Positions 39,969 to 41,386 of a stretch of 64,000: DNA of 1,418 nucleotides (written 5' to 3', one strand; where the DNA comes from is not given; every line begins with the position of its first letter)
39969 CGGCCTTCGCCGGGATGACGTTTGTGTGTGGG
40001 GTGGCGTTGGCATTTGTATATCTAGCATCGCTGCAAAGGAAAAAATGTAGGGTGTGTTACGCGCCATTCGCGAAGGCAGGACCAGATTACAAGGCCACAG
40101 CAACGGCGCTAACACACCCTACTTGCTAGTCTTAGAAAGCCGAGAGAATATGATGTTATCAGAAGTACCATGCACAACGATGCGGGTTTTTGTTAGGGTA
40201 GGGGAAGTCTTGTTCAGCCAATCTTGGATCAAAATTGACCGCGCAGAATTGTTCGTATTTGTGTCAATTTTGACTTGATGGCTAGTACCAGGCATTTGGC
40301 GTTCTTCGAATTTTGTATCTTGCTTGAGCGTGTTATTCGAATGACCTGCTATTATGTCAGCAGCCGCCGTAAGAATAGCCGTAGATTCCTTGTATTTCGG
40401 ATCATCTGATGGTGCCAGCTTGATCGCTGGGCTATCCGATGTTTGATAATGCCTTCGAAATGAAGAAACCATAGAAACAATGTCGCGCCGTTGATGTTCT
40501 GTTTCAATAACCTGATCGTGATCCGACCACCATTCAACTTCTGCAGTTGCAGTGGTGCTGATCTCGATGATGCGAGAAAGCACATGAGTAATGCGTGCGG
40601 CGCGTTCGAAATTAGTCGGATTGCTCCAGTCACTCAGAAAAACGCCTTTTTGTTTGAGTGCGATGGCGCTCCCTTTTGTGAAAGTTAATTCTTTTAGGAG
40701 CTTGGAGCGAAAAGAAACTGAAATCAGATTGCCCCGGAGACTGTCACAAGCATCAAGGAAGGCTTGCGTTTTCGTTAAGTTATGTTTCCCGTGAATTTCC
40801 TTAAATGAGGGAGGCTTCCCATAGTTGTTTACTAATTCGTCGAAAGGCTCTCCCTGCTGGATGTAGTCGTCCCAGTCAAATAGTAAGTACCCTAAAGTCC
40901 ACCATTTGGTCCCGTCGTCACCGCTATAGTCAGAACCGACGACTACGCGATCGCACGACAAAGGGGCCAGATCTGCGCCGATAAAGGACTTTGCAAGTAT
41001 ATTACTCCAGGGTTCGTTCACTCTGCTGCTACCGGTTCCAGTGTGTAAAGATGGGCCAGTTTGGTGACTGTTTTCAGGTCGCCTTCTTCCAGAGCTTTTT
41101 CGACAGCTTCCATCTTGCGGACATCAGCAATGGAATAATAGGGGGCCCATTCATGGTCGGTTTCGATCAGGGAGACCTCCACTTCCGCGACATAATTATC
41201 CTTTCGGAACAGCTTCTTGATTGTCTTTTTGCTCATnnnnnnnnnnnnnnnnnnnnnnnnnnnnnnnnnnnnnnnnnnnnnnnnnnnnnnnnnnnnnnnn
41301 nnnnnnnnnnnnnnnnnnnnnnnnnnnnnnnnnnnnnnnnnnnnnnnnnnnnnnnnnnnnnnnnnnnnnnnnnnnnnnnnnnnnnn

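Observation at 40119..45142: SOS-box-fronted string of five overlapping genes: GNAT-uvrA-DUF4258 toxin-small partner-DUF3800-like protein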

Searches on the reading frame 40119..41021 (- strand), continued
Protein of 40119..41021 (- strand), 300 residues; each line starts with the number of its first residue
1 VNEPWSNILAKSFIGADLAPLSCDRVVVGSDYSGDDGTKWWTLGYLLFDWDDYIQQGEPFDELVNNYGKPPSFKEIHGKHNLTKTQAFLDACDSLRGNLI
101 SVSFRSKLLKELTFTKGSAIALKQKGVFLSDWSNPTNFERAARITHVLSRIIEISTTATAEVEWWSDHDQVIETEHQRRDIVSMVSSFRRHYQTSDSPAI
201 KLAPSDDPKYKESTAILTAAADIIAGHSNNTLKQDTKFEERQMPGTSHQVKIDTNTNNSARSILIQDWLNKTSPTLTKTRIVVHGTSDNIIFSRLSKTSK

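Call 64: search_protein_families(library=pfam, alignment_id=A4, max_evalue=0.00001)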
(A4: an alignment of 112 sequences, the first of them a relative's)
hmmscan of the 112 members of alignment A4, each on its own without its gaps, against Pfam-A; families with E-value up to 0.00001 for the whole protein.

A. member 1, L064:2056-2964:+ (302 aa): 4 families
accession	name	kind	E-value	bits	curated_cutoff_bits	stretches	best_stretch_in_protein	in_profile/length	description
PF13676.11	TIR_2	-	1.7e-30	106.4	28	1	3-119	1-118/122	TIR domain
PF01582.25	TIR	-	1.8e-14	54.4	21.3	1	4-92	5-94/179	TIR domain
PF08937.16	ThsB_TIR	-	2.5e-07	31.5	21.2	1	4-89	1-92/100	Thoeris protein ThsB, TIR-like domain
PF08357.16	SEFIR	-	2.1e-06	28.5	23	1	2-67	2-76/150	SEFIR domain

B. families by the number of members that match (of 112 scanned): 83 families (the first 25 are shown)
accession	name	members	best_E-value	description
PF07505.17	DUF5131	13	9.7e-99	Protein of unknown function (DUF5131)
PF04055.27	Radical_SAM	7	7.6e-18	Radical SAM superfamily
PF20903.3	SPL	4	1.8e-21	Spore photoproduct lyase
PF01467.32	CTP_transf_like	3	4.1e-24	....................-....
PF01131.25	Topoisom_bac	2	1.2e-123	DNA topoisomerase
PF00448.28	SRP54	2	1.2e-73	SRP54-type protein, GTPase domain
PF01396.24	Zn_ribbon_Top1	2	8.9e-39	Topoisomerase DNA binding C4 zinc finger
PF13676.11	TIR_2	2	1.7e-30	TIR domain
PF02881.24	SRP54_N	2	6.5e-23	SRP54-type protein, helical bundle domain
PF01751.28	Toprim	2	2.8e-19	Toprim domain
PF13091.12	PLDc_2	2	7.8e-16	PLD-like domain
PF22560.2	GMT-wHTH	2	2.2e-07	GMT-like wHTH domain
PF00614.28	PLDc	2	2.1e-06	Phospholipase D Active site motif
PF01039.27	Carboxyl_trans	1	3.3e-172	Carboxyl transferase domain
PF02586.19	SRAP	1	1.3e-57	SOS response associated peptidase (SRAP)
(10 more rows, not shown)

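Call 69: fold_search(model_id=the predicted structure, library=pdb)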
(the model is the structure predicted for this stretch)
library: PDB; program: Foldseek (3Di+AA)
matches with E <= 10: 688; with E <= 0.001: 0
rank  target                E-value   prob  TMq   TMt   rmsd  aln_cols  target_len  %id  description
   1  1x1p                  1.1e-03  1.00  0.36  0.47  11.5       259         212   12  Crystal structure of Tk-RNase HII(1-197)-A(28-42) (released 2006-01-17)
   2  3puf_J                1.2e-03  0.98  0.32  0.34  11.3       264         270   10  Crystal structure of human RNase H2 complex (released 2010-12-22)
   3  5mb9_B                1.9e-02  0.21  0.20  0.14  20.4       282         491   12  Crystal structure of the eukaryotic ribosome associated complex (RAC), a unique Hsp70/Hsp40 pair (released 2016-12-28)
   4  9r2l_A                6.3e-02  0.95  0.31  0.59   6.1       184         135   11  De novo designed N37 protein fold (released 2025-05-14)
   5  3goc_A                9.5e-02  0.20  0.10  0.12   7.0        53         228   17  Crystal structure of the Endonuclease V (SAV1684) from Streptomyces avermitilis. Northeast Structural Genomics Consort (released 2009-03-31)
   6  4xpu_A                1.1e-01  0.23  0.09  0.12   7.3        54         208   13  The crystal structure of EndoV from E.coli (released 2015-08-19)
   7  2asp                  1.1e-01  0.08  0.17  0.15  19.6       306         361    9  Structure of Rabbit Actin In Complex With Reidispongiolide C (released 2005-10-11)
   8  2w35_A                1.9e-01  0.15  0.10  0.12   6.2        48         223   14  Structures of endonuclease V with DNA reveal initiation of deaminated adenine repair (released 2009-01-20)
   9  6kmo_B                2.1e-01  0.07  0.15  0.14  18.4       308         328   10  Crystal structure of a novel esterase CinB from Enterobacter asburiae (released 2019-09-04)
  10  6ozf_B                2.4e-01  0.14  0.09  0.11   7.6        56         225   14  Crystal structure of Thermotoga maritima (Tm) Endonuclease V (D110N) in complex with a 12mer DNA containing an inosine (released 2019-09-04)
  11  6gfa                  2.4e-01  0.09  0.19  0.16  18.9       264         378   10  Structure of Nucleotide binding domain of HSP110, ATP and Mg2+ complexed (released 2019-05-08)
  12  1yxq_A                2.4e-01  0.07  0.15  0.14  18.9       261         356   10  Crystal structure of actin in complex with swinholide A (released 2005-05-17)
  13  1d4x_A                2.4e-01  0.07  0.17  0.15  20.4       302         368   13  Crystal Structure of Caenorhabditis Elegans Mg-ATP Actin Complexed with Human Gelsolin Segment 1 at 1.75 A resolution. (released 2001-05-02)
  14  1kvc                  2.5e-01  0.08  0.13  0.22  16.0       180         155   10  E. COLI RIBONUCLEASE HI D134N MUTANT (released 1997-03-12)
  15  1yvn_A                2.5e-01  0.07  0.18  0.16  18.9       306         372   10  THE YEAST ACTIN VAL 159 ASN MUTANT COMPLEX WITH HUMAN GELSOLIN SEGMENT 1. (released 2000-03-23)
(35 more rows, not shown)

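Call 82: find_homologous_proteins(query=A5, max_evalue=0.00001)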
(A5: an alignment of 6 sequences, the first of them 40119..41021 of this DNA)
Query A5 (6 sequences) (300 aa, profile of the alignment): 2 proteins with E <= 0.00001 among 8000 candidates.
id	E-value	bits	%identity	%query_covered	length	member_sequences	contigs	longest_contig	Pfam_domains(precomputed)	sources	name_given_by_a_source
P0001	4.2e-124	431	100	100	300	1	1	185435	-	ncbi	-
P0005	6.9e-112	391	27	76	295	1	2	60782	-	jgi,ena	-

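Call 83: find_related_loci(query=A3, collection=viral_contigs, flank=5000)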
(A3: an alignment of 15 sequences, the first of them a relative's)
Query A3 (312 aa) in viral_contigs; peptide patterns used: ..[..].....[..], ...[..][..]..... (x = any residue, [..] = any of these).
25 stretches matched a pattern; 2 encode a relative of the query (tblastn E <= 1e-3); 2 distinct loci.
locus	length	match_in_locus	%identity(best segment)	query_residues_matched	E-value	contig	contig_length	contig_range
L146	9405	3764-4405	36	33-247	2e-41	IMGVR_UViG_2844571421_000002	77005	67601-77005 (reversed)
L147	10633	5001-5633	32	26-242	2e-28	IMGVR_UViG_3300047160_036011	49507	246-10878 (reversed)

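Call 101: fold_search(model_id=the predicted structure, library=viral)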
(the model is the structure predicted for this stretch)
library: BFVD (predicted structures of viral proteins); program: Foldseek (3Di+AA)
matches with E <= 10: 492; with E <= 0.001: 0
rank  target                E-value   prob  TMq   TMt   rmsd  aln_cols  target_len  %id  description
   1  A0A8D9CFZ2            5.8e-03  0.98  0.27  0.43   7.6       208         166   12  Putative Ribonuclease HI [uncultured marine phage]
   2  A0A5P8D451            6.9e-03  0.30  0.17  0.23  16.7       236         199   11  (no name in the UniProt tables at hand)
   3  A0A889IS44            1.0e-02  0.44  0.21  0.25  13.1       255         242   11  (no name in the UniProt tables at hand)
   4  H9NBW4                3.5e-02  0.25  0.23  0.12  14.1       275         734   10  (no name in the UniProt tables at hand)
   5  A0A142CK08            4.7e-02  0.16  0.23  0.24  14.1       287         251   12  (no name in the UniProt tables at hand)
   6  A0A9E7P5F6            4.9e-02  0.47  0.22  0.22   9.1       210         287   10  (no name in the UniProt tables at hand)
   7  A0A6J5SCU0            5.9e-02  0.20  0.22  0.13  13.7       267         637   10  COG4626 Phage terminase-like protein, large subunit [uncultured Caudovirales phage]
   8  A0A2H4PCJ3            7.8e-02  0.20  0.19  0.25  16.8       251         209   10  (no name in the UniProt tables at hand)
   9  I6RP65                8.8e-02  0.25  0.26  0.12  17.6       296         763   13  Pol (Fragment) [Megaderma lyra retrovirus]
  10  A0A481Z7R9            9.3e-02  0.18  0.24  0.26  12.2       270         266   11  Holliday junction resolvase [Pithovirus LCPAC304]
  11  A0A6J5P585            1.2e-01  0.08  0.13  0.17  17.5       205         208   11  ribonuclease H [uncultured Caudovirales phage]
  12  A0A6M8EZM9            1.3e-01  0.09  0.19  0.11  19.3       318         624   10  (no name in the UniProt tables at hand)
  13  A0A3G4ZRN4            1.4e-01  0.44  0.28  0.44   9.4       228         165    9  Ribonuclease H [Terrestrivirus sp.]
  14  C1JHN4                1.6e-01  0.25  0.22  0.21  13.6       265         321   10  Pol protein (Fragment) [Human immunodeficiency virus type 1]
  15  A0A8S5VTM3            1.8e-01  0.14  0.22  0.25  11.7       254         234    9  Endonuclease [Ackermannviridae sp.]
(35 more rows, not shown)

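Call 114: search_protein_families(library=padloc, proteins=[L116:5161-5967:+, L087:6166-8298:+, L137:3017-4150:+, P0017, P0005, P0003], max_evalue=0.01)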
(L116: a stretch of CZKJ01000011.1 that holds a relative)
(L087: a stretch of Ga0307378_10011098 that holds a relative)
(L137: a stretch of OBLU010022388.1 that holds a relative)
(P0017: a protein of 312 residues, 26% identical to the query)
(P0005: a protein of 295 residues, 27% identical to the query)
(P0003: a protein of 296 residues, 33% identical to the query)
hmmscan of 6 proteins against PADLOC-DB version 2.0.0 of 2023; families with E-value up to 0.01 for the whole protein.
L116:5161-5967:+ (268 aa): 2 families
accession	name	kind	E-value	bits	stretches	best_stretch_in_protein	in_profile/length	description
PDLC04569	PDC-M30B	-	3.7e-101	335.7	1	4-242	3-236/241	-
PDLC04639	PDC-M41B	-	1.1e-100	334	1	4-242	3-236/241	-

L087:6166-8298:+ (710 aa): 6 families
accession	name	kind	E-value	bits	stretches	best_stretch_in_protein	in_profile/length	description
PDLC04567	PDC-M30A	-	2.9e-35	120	1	7-314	6-324/381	-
PDLC04566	PDC-M30A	-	1.5e-21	74.9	1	11-365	9-349/372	-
PDLC04568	PDC-M30A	-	2.8e-18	64.4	1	11-360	10-347/368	-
PDLC04636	PDC-M41A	-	4.6e-14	50.8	1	16-156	10-142/281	-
PDLC04635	PDC-M41A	-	4.2e-12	44.6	1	14-209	10-215/298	-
PDLC04638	PDC-M41A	-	0.0034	15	0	14-226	13-214/275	-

L137:3017-4150:+ (377 aa): 5 families
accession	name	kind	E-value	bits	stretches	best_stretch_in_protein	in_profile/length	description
PDLC04567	PDC-M30A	-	7.6e-15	52.8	1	12-258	14-279/381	-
PDLC04566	PDC-M30A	-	4e-11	40.6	1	18-258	23-263/372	-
PDLC04636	PDC-M41A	-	0.0002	19.2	0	186-252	207-269/281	-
PDLC04568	PDC-M30A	-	0.00095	16.6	1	34-256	38-254/368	-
PDLC04635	PDC-M41A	-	0.00098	17.1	1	13-199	12-215/298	-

P0017 (312 aa): 0 families

P0005 (295 aa): 0 families

P0003 (296 aa): 0 families

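Call 116: search_protein_families(library=padloc, alignment_id=A4, max_evalue=1e-8)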
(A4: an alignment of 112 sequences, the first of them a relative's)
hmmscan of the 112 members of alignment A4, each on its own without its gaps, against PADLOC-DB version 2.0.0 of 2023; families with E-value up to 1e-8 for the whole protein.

A. member 1, L064:2056-2964:+ (302 aa): 5 families
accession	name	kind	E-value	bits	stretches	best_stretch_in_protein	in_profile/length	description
PDLC05062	PDC-S66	-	1.1e-19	69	1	3-92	151-240/282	-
PDLC03957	bSEFIR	-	4.4e-17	61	1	3-251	41-317/412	-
PDLC02012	SAVED5--SAVED_TIR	-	7.6e-15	52.9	1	2-90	15-102/404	-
PDLC02421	Aga_TIR-PNTD1-PNTD2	-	1.9e-13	48.4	1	3-125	6-131/430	Class I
PDLC02403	Aga_TIR-PNTD1-PNTD2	-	2.4e-12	44.7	1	3-128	5-133/443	Class I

B. families by the number of members that match (of 112 scanned): 49 families (the first 25 are shown)
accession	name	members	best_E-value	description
PDLC04639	PDC-M41B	13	3.1e-118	-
PDLC04569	PDC-M30B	13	6.2e-114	-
PDLC04567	PDC-M30A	9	2.9e-35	-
PDLC04566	PDC-M30A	8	1.1e-23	-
PDLC04635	PDC-M41A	6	2.4e-39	-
PDLC04568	PDC-M30A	6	3.2e-29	-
PDLC04636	PDC-M41A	4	6.6e-38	-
PDLC05062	PDC-S66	2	1.1e-19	-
PDLC02012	SAVED5--SAVED_TIR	2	7.6e-15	-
PDLC03640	MTase_III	1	2.5e-225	Type III methyltransferase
PDLC03644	MTase_III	1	6.7e-132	Type III methyltransferase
PDLC03634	MTase_III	1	4.4e-85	Type III methyltransferase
PDLC03641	MTase_III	1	2.1e-74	Type III methyltransferase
PDLC04638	PDC-M41A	1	2.1e-66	-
PDLC03636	MTase_III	1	5.2e-63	Type III methyltransferase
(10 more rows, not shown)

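Call 120: find_encoding_contigs(protein=P0010, flank=5000, max_places=3)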
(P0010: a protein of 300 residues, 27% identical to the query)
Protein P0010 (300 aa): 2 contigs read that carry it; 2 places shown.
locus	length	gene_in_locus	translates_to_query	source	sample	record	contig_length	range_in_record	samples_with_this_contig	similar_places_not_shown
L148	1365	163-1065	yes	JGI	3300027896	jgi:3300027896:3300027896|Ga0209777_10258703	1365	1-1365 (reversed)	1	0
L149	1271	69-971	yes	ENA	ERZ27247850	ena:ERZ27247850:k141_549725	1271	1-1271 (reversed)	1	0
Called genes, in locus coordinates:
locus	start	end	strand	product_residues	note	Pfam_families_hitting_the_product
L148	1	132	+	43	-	?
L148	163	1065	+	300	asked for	-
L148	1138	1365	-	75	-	?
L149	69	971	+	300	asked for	-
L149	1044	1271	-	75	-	?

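Call 121: find_encoding_contigs(protein=P0007, flank=5000, max_places=3)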
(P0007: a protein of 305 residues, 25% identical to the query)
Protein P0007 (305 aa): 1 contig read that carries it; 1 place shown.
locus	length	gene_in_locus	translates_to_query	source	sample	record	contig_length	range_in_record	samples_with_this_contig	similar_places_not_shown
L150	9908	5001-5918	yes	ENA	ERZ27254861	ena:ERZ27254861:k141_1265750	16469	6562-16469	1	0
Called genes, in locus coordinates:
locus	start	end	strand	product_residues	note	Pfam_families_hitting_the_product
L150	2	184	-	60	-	-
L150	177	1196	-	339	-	PF00154:RecA_N, PF08423:Rad51, PF06745:ATPase (weak), PF13481:AAA_25 (faint), PF27531:MT3502_N (weak), PF21096:RecA_C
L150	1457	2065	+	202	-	PF01281:Ribosomal_L9_N, PF03948:Ribosomal_L9_C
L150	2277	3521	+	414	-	PF12844:HTH_19, PF13413:HTH_25, PF13560:HTH_31 (faint), PF12844:HTH_19 (weak), PF13413:HTH_25, PF13464:RodZ_C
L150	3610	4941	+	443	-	PF00919:UPF0004, PF04055:Radical_SAM, PF18693:TRAM_2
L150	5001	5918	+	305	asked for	-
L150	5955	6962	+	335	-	PF00459:Inositol_P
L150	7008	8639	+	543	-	-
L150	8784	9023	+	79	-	PF00196:GerE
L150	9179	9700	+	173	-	-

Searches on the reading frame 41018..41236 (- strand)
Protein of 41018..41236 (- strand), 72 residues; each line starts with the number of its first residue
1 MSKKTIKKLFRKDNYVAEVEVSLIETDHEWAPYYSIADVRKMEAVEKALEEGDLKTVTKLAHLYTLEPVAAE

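Call 8: search_protein_families(library=pfam, proteins=[window:41018-41236:-], max_evalue=1)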
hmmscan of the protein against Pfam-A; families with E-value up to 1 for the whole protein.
window:41018-41236:- (72 aa): 1 family
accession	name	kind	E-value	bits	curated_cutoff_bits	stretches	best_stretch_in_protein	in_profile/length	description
PF17881.8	TseB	-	0.055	14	26.5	1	43-59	1-17/45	Cell wall elongation regulator TseB-like domain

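Call 9: search_protein_families(library=padloc, proteins=[window:41018-41236:-], max_evalue=1)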
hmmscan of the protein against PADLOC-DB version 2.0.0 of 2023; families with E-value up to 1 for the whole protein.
window:41018-41236:- (72 aa): 0 families

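Call 10: search_protein_families(library=ncbifam, proteins=[window:41018-41236:-], max_evalue=1)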
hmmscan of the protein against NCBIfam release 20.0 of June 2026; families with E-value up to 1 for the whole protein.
window:41018-41236:- (72 aa): 1 family
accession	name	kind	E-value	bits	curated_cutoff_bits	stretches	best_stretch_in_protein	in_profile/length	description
NF005549.0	PRK07208.1-5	equivalog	0.067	11.6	587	1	3-58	218-269/534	hypothetical protein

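Call 34: search_protein_families(library=phrogs, proteins=[window:41018-41236:-], max_evalue=0.1)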
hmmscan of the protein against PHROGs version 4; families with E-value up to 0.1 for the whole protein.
window:41018-41236:- (72 aa): 0 families

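Call 65: find_homologous_proteins(query=window:41018-41236:-, max_evalue=0.001)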
Query window:41018-41236:- (72 aa): 4 proteins with E <= 0.001 among 4 candidates.
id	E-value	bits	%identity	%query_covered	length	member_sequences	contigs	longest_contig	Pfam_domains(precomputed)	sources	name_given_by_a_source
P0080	1.7e-38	147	100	100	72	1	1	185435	-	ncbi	-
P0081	2.0e-33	131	89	100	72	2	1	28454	-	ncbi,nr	ncbi:MAG: hypothetical protein GY927_11020 [bacterium]|nr:hypothetical protein [bacterium]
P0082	1.4e-32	128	89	100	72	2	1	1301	-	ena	-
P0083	9.7e-24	100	69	100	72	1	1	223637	-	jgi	jgi:hypothetical protein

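Call 67: find_encoding_contigs(protein=P0083, flank=8000, max_places=3)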
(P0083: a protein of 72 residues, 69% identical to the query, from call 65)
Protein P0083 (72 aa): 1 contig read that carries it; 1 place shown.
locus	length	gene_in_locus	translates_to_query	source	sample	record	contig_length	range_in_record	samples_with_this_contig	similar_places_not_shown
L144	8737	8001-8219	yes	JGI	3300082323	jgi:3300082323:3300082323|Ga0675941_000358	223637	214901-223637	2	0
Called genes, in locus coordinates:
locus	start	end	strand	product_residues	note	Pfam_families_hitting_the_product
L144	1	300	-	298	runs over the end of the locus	-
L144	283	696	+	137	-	PF00903:Glyoxalase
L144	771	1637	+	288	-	PF02826:2-Hacid_dh_C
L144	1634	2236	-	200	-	PF06080:DUF938, PF08241:Methyltransf_11 (weak), PF08242:Methyltransf_12 (weak), PF13649:Methyltransf_25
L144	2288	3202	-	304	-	PF01545:Cation_efflux, PF16916:ZT_dimer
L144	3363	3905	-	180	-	PF00436:SSB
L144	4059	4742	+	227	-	PF13302:Acetyltransf_3, PF00583:Acetyltransf_1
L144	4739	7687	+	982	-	PF00005:ABC_tran (faint), PF02463:SMC_N (faint), PF13191:AAA_16 (faint), PF13555:AAA_29 (faint), PF20703:nSTAND1 (faint), PF17760:UvrA_inter, PF00684:DnaJ_CXXCXGXG (faint), PF17755:UvrA_DNA-bind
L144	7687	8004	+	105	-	PF14076:DUF4258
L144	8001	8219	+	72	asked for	-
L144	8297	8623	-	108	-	-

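Call 68: find_encoding_contigs(protein=P0082, flank=3000, max_places=3)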
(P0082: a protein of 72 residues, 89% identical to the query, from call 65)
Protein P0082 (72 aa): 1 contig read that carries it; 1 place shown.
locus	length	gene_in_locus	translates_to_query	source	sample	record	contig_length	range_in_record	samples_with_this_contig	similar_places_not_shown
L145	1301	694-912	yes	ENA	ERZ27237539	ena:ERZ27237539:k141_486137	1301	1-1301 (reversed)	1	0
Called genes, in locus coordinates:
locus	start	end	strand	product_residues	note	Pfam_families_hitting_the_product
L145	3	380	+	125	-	?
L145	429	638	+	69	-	-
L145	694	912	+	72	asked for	-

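Call 110: search_solved_structures(query=A9, max_evalue=10)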
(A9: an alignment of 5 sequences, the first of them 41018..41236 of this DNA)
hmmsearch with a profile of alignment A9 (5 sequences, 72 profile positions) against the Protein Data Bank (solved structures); distinct sequences matched with E-value up to 10: 3.
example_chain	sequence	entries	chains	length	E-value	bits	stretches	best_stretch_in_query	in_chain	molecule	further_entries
6lzx_A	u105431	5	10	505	0.15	15.3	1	26-51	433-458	Glycosyltransferase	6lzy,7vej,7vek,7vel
1vr6_A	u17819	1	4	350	1.4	12.1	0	41-65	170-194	Phospho-2-dehydro-3-deoxyheptonate aldolase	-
1rzm_A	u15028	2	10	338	1.5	12.1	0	41-65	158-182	Phospho-2-dehydro-3-deoxyheptonate aldolase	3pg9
